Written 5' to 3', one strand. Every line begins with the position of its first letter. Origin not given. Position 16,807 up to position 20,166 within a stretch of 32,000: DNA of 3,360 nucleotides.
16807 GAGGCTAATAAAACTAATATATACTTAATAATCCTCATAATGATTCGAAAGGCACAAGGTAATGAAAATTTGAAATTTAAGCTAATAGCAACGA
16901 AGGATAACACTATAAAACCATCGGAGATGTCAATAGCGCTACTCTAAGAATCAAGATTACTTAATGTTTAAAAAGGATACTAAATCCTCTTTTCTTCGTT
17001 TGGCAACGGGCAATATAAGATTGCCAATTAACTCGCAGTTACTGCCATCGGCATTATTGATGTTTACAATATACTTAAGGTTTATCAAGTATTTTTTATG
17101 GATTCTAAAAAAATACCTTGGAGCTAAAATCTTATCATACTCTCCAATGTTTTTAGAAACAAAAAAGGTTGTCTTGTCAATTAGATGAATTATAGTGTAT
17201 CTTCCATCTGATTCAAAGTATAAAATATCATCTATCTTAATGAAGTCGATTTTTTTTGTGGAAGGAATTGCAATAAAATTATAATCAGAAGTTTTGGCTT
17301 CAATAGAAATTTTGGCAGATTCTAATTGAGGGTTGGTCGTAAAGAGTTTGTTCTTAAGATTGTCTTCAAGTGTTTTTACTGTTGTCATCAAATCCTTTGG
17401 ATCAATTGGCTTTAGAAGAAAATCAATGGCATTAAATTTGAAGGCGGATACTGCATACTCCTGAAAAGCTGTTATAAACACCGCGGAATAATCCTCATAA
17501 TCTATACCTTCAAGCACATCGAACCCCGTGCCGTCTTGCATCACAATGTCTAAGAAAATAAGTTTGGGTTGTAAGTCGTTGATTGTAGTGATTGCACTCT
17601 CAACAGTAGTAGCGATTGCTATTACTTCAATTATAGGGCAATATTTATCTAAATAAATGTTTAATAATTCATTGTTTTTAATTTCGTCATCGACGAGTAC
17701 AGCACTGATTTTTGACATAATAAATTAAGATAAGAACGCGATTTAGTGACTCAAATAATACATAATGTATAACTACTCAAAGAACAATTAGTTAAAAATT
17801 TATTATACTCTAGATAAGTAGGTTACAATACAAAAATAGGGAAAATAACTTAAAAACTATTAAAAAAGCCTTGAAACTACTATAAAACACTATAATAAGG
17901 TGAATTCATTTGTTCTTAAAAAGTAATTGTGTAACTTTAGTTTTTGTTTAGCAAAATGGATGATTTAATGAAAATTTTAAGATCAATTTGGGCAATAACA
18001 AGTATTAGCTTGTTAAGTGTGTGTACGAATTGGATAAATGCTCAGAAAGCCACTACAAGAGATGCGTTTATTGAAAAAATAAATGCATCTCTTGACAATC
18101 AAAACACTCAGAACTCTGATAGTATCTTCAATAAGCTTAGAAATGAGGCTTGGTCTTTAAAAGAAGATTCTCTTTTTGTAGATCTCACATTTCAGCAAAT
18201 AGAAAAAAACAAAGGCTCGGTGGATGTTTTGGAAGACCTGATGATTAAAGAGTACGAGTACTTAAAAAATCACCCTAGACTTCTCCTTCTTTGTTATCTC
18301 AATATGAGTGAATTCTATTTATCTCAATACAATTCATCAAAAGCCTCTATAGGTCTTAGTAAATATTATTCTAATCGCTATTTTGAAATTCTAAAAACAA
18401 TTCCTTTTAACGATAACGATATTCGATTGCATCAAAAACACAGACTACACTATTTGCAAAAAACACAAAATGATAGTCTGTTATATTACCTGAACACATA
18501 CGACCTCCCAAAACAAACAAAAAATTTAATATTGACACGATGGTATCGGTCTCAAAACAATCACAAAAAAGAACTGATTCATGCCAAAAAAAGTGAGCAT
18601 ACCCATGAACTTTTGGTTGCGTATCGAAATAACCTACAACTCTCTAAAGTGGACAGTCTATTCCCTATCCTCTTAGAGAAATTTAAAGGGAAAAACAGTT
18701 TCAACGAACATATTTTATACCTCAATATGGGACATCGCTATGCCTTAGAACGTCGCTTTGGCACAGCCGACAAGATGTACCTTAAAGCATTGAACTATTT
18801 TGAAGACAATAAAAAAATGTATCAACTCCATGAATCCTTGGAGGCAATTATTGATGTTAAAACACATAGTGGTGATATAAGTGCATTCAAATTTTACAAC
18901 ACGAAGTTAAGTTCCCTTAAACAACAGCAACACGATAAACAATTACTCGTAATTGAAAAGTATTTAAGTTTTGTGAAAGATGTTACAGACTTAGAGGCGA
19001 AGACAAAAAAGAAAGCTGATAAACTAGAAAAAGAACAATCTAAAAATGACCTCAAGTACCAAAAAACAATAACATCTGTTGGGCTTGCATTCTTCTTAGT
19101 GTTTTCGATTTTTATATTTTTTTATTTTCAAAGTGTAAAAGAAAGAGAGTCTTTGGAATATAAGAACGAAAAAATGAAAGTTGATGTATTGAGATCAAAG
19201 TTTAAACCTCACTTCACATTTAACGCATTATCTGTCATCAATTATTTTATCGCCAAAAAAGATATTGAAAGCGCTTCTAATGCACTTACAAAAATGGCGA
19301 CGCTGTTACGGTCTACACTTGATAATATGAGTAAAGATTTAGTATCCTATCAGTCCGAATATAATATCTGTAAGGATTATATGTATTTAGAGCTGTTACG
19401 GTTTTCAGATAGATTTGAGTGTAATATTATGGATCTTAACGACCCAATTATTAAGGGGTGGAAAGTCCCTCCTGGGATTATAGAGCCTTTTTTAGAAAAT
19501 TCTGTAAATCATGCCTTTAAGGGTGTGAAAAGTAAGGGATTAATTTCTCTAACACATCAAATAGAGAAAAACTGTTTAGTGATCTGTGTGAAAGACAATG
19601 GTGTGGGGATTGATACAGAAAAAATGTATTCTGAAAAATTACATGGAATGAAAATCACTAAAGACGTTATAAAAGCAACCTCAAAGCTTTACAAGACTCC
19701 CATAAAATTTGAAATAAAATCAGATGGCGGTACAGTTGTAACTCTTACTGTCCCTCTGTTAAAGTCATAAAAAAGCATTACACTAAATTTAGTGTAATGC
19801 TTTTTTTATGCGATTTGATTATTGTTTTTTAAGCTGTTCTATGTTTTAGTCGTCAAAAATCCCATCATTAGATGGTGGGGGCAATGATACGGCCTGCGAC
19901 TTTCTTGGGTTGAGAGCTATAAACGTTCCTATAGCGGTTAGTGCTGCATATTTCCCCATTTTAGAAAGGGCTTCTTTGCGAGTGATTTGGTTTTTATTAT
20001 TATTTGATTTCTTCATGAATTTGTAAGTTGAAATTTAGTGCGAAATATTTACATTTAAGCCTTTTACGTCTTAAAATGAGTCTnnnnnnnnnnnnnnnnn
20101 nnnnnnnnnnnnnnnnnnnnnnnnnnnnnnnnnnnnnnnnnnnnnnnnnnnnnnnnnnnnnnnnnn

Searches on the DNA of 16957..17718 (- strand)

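Call 77: search_rna_families(source=L077, start=10860, end=11000, threshold=evalue, max_evalue=1)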
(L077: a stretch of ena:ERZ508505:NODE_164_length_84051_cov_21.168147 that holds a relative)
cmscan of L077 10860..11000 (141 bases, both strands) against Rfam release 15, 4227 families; matches with E-value up to 1: 11.
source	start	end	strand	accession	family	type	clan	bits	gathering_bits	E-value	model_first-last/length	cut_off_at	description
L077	10915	10976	+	RF02064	STnc370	Gene; sRNA;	-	24.4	54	0.19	1-71/71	no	Enterobacterial sRNA STnc370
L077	10938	10997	-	RF02064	STnc370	Gene; sRNA;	-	22.8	54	0.39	1-71/71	no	Enterobacterial sRNA STnc370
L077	10917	10975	+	RF01489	sbrA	Gene; sRNA;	-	19.9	45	0.04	1-71/71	no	Listeria sRNA sbrA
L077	10893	10976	+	RF00515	PyrR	Cis-reg;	-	19.9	54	0.68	1-115/115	no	PyrR binding site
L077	10905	10982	+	RF02732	JA04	Gene; sRNA;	-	19.9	81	0.7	1-81/81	no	Aggregatibacter sRNA JA04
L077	10865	10978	+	RF02969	DUF3800-I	Gene; sRNA;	-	19.6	44.2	0.44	1-115/115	no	DUF3800-I RNA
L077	10860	10974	+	RF00022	GcvB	Gene;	-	18.1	42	0.027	102-204/204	5'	GcvB RNA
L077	10895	10967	+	RF01844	SmY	Gene; snRNA; splicing;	-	18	39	0.042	1-80/80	no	SmY spliceosomal RNA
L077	10872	10973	+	RF04179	BTnc049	Gene; sRNA;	-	17.5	81.9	0.58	1-111/111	no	Bacteroides sRNA BTnc049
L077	10909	10977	+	RF01772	rnk_pseudo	Cis-reg; leader;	-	16.8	55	0.81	1-108/108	no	Pseudomonas rnk leader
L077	10869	10973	-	RF01087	PK-repZ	Cis-reg;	-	16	44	0.12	1-150/150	no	Pseudoknot of the regulatory region of the repZ gene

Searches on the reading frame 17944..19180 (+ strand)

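Call 52: search_protein_families(library=pfam, proteins=[window:17944-19180:+], max_evalue=5)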
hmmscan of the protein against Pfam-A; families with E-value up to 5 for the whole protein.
window:17944-19180:+ (412 aa): 1 family
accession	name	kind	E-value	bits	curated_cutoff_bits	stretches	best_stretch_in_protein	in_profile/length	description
PF03763.18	Remorin_C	-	0.028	14.6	29.7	0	348-379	38-69/107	Remorin, C-terminal region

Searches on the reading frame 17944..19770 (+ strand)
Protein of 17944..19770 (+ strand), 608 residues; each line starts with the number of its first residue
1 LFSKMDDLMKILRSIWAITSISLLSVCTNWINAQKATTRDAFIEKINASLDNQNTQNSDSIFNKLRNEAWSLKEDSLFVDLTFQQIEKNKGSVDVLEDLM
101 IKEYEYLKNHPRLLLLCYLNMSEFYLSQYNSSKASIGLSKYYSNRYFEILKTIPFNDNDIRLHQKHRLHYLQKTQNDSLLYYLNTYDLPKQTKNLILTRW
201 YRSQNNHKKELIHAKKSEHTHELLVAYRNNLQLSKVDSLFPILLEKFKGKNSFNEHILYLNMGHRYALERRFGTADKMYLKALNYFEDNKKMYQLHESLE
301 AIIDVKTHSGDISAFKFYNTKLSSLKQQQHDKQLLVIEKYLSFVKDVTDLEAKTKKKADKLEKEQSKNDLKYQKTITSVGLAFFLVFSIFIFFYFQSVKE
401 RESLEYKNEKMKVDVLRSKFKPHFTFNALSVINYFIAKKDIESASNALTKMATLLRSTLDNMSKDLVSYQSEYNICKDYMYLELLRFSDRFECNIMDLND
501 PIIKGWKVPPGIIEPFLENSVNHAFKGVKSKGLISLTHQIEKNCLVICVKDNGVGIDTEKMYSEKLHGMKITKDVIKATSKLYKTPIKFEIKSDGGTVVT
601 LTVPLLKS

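Call 6: search_protein_families(library=pfam, proteins=[window:17944-19770:+], max_evalue=0.01)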
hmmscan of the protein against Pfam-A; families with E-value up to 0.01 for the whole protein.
window:17944-19770:+ (608 aa): 2 families
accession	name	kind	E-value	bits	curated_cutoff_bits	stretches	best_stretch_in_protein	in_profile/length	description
PF06580.19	His_kinase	-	2.1e-17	63.6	25.2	1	412-491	2-81/81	Histidine kinase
PF02518.31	HATPase_c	-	2.8e-06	28.2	26.4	1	513-605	10-109/111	Histidine kinase-, DNA gyrase B-, and HSP90-like ATPase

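Call 51: search_protein_families(library=ncbifam, proteins=[window:17944-19770:+], max_evalue=0.001)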
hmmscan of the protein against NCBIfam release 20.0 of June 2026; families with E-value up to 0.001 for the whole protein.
window:17944-19770:+ (608 aa): 1 family
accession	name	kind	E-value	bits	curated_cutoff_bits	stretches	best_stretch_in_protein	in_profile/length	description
NF003144.0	PRK04069.1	equivalog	5.1e-06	26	145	1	518-574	52-106/161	anti-sigma B factor RsbW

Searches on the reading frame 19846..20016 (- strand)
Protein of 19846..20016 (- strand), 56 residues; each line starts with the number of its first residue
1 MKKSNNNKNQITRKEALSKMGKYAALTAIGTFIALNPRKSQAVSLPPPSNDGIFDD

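Call 41: search_protein_families(library=pfam, proteins=[window:19846-20016:-], max_evalue=0.01)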
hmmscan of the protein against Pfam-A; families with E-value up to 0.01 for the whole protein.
window:19846-20016:- (56 aa): 0 families

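Call 51: search_protein_families(library=ncbifam, proteins=[window:19846-20016:-], max_evalue=0.001)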
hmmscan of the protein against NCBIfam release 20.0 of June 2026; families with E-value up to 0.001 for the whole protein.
window:19846-20016:- (56 aa): 0 families
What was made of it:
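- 19846..20016 (-): 56-aa ORF directly after the cargo gene, probably co-transcribed. No family match (calls 41, 51).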
